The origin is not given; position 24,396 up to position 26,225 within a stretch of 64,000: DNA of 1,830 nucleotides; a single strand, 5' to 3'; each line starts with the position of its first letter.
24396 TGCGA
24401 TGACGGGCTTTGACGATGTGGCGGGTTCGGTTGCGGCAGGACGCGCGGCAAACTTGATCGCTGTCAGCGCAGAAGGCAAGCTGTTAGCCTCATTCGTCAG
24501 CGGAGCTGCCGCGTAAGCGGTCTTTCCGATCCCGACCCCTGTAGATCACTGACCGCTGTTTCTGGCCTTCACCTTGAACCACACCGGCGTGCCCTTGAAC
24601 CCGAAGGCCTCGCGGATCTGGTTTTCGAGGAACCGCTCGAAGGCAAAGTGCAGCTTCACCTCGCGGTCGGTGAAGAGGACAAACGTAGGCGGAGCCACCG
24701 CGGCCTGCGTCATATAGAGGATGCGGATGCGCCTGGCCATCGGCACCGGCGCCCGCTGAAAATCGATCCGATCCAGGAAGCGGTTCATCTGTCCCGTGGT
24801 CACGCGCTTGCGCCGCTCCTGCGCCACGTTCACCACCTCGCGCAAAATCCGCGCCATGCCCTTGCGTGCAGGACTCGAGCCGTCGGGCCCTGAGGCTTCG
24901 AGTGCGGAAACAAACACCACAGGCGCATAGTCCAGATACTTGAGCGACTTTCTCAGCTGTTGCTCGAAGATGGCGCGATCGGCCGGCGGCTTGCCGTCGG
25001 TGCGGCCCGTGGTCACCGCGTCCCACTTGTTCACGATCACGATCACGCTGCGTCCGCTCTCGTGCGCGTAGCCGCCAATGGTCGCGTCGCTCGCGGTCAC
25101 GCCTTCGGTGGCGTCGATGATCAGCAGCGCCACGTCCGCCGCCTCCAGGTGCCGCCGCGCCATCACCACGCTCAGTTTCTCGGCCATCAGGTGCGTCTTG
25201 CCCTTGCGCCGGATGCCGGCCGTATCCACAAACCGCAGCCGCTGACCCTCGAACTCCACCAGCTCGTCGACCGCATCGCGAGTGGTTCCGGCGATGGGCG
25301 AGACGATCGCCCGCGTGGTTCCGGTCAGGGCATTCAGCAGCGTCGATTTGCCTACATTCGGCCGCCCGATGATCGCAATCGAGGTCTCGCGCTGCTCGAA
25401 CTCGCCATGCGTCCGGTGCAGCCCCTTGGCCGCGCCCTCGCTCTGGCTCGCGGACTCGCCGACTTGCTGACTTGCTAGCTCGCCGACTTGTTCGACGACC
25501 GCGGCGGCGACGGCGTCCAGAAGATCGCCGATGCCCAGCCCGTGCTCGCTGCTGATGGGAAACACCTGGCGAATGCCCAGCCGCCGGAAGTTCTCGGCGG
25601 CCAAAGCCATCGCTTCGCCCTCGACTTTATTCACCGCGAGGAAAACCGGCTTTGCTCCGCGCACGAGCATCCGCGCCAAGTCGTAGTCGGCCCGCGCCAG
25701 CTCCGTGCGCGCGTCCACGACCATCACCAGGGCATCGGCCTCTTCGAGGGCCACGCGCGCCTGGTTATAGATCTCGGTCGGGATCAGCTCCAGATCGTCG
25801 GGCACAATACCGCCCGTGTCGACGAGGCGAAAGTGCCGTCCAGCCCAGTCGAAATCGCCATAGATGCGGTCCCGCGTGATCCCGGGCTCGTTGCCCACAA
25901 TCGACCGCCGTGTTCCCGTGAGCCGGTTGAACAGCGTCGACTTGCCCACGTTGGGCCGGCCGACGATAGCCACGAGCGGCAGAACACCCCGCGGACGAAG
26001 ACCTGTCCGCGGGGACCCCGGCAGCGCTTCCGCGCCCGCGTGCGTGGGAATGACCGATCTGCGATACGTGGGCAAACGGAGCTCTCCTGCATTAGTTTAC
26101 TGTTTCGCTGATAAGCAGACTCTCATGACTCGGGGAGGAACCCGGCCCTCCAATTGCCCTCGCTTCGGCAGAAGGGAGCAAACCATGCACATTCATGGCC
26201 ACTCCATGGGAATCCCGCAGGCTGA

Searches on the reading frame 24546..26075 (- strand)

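Call 48: search_protein_families(library=pfam, proteins=[window:24546-26075:-], max_evalue=0.001)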
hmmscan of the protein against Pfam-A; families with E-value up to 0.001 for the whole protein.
window:24546-26075:- (509 aa): 14 families
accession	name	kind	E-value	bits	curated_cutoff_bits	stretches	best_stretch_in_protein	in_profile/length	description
PF01926.29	MMR_HSR1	-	3.8e-59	198.2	21.9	2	35-150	2-113/113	50S ribosome-binding GTPase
PF02421.24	FeoB_N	-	4.4e-30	104.7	27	2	35-188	3-155/156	Ferrous iron transport protein B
PF14714.11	KH_dom-like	-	2.3e-25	89.1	27.3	1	424-503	1-81/81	KH-domain-like of EngA bacterial GTPase enzymes, C-terminal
PF00009.33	GTP_EFTU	-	9.5e-21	74.7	26.5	2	232-417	5-185/188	Elongation factor Tu GTP binding domain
PF00350.29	Dynamin_N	-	2.2e-14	54.3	27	0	233-264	1-32/168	Dynamin family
PF00005.33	ABC_tran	-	2.6e-07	31.8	25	0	230-262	11-43/137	ABC transporter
PF03193.22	RsgA_GTPase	-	3.5e-07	30.6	30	0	225-263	103-139/174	RsgA GTPase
PF04548.22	AIG1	-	7e-07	29.2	27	0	36-136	4-106/212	AIG1 family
PF13401.12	AAA_22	-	4.9e-06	27.3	27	0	229-321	4-91/130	AAA domain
PF13521.12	AAA_28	-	6.5e-06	26.9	27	0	233-383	2-151/164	AAA domain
PF08477.19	Roc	-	2.1e-05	25.2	27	0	233-295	2-73/119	Ras of Complex, Roc, domain of DAPkinase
PF13555.12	AAA_29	-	4.3e-05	23.6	27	0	225-251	18-43/61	P-loop containing region of AAA domain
PF10662.15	PduV-EutP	-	0.00012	22.3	21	0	102-188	53-140/143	Ethanolamine utilisation - propanediol utilisation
PF09439.16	SRPRB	-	0.00016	21.5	25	0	33-122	4-82/178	Signal recognition particle receptor beta subunit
